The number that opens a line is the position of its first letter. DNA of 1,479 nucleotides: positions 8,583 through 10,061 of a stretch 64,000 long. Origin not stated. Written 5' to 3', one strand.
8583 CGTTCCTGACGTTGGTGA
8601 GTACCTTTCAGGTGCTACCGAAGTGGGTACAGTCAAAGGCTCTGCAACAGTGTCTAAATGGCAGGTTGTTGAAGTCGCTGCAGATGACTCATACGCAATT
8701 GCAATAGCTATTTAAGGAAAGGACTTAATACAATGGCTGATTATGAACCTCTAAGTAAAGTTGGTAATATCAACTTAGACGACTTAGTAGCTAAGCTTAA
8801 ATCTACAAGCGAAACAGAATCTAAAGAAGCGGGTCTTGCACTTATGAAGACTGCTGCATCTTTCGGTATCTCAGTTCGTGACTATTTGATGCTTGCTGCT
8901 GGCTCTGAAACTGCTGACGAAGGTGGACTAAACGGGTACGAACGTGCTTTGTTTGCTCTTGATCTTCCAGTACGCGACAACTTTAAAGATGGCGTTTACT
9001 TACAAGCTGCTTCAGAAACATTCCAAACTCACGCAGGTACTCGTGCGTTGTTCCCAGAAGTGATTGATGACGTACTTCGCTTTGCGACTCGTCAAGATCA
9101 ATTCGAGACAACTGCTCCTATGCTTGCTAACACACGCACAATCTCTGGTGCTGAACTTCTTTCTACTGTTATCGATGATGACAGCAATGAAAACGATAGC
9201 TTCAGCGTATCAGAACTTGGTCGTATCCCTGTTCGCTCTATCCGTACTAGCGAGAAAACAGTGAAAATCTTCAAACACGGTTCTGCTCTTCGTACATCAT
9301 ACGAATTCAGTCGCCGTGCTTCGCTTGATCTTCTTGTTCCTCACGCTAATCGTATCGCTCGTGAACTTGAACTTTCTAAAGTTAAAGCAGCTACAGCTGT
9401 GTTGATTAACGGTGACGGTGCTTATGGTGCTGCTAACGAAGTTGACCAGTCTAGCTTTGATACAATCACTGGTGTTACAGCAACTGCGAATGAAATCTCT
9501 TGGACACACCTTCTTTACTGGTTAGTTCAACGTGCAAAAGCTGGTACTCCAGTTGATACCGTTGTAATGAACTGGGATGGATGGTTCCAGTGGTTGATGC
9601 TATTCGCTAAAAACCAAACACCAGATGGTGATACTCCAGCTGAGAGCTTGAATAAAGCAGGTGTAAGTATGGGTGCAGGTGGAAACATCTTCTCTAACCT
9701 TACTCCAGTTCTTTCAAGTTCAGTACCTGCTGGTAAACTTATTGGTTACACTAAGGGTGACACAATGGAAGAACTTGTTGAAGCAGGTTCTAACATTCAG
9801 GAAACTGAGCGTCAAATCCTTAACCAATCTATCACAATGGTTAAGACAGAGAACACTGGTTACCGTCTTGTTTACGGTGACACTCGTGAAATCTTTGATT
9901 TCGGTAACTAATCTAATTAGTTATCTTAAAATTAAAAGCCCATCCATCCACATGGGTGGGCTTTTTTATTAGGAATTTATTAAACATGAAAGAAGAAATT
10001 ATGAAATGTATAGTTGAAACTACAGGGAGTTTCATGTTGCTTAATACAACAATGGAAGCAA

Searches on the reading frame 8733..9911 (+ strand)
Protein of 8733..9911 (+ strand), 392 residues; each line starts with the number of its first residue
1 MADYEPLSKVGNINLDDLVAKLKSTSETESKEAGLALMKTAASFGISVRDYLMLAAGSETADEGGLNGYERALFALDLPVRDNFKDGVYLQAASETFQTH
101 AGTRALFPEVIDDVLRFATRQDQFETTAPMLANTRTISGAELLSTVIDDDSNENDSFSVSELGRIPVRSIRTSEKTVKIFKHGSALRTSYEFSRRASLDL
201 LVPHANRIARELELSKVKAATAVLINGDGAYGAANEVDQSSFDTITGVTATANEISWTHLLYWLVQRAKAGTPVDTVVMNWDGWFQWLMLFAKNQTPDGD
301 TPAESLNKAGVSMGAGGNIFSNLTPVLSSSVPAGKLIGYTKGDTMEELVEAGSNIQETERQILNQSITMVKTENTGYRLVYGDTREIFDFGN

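Call 61: search_dna_similar(query=window:8733-9911:+, collection=phages, mode=protein, max_rows=15)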
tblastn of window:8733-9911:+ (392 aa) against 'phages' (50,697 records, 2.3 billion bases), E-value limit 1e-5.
Records with a match: 16; places in all: 16; records where one place covers at least 80% of the query: 15.
Best place of each record, by identity: <60% 16.
By first word of the organism name: Acinetobacter 5; Bacteriophage 4; Achromobacter 3; Caulobacter 2; Xylophilus 1; Pseudoalteromonas 1.
By host as written in the record: - 4; Achromobacter xylosoxidans 3; Caulobacter crescentus 2; Acinetobacter baumannii 2; Xylophilus sp. 1; Pseudoalteromonas sp. KB12-38 1; Acinetobacter baumannii MRSN 423159 1; Acinetobacter baumannii TV2199 1; and 1 more.
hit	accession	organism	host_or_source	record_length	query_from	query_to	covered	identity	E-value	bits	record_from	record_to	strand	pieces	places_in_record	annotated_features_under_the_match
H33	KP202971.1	Achromobacter phage JWF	Achromobacter xylosoxidans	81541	16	389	95%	53.4%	1e-117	381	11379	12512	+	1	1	hypothetical protein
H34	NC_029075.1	Achromobacter phage JWF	Achromobacter xylosoxidans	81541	16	389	95%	53.4%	1e-117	381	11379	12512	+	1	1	major head protein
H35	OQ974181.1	Achromobacter phage 2-1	Achromobacter xylosoxidans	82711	16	389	95%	52.3%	6e-116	376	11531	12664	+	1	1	major head protein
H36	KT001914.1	Caulobacter phage Seuss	Caulobacter crescentus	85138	18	392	96%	47.9%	3e-107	352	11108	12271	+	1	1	capsid protein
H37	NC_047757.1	Caulobacter phage Seuss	Caulobacter crescentus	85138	18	392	96%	47.9%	3e-107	352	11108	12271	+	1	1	major head protein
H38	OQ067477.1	Xylophilus phage Lumi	Xylophilus sp.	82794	18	389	95%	44.3%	1e-93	312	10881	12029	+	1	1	hypothetical protein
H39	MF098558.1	Pseudoalteromonas phage KB12-38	Pseudoalteromonas sp. KB12-38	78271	5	389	98%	42.4%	2e-92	308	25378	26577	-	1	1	capsid protein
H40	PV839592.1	Acinetobacter phage fJoAci04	Acinetobacter baumannii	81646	17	390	95%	32.6%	2e-46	176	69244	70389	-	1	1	major head protein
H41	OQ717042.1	Acinetobacter phage EAb13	Acinetobacter baumannii MRSN 423159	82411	17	390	95%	32.3%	7e-46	174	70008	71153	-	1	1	major head protein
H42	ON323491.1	Acinetobacter phage vB_AbaS_TCUP2199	Acinetobacter baumannii TV2199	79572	1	390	99%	29.7%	9e-42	162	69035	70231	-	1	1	hypothetical protein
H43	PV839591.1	Acinetobacter phage fJoAci01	Acinetobacter baumannii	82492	1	390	99%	29.7%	9e-42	162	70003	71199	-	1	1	major head protein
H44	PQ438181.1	Acinetobacter phage Mystique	Acinetobacter baumannii AB5075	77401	1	390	99%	29.1%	4e-42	163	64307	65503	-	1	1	putative major head protein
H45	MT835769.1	Bacteriophage sp.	human fecal samples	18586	65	370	78%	27.8%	2e-13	78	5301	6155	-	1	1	record has no annotation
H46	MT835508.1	Bacteriophage sp.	human fecal samples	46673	65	388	83%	25.9%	3e-11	71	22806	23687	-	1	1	record has no annotation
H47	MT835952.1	Bacteriophage sp.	human fecal samples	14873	66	390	83%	25.0%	2e-11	72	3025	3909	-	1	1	record has no annotation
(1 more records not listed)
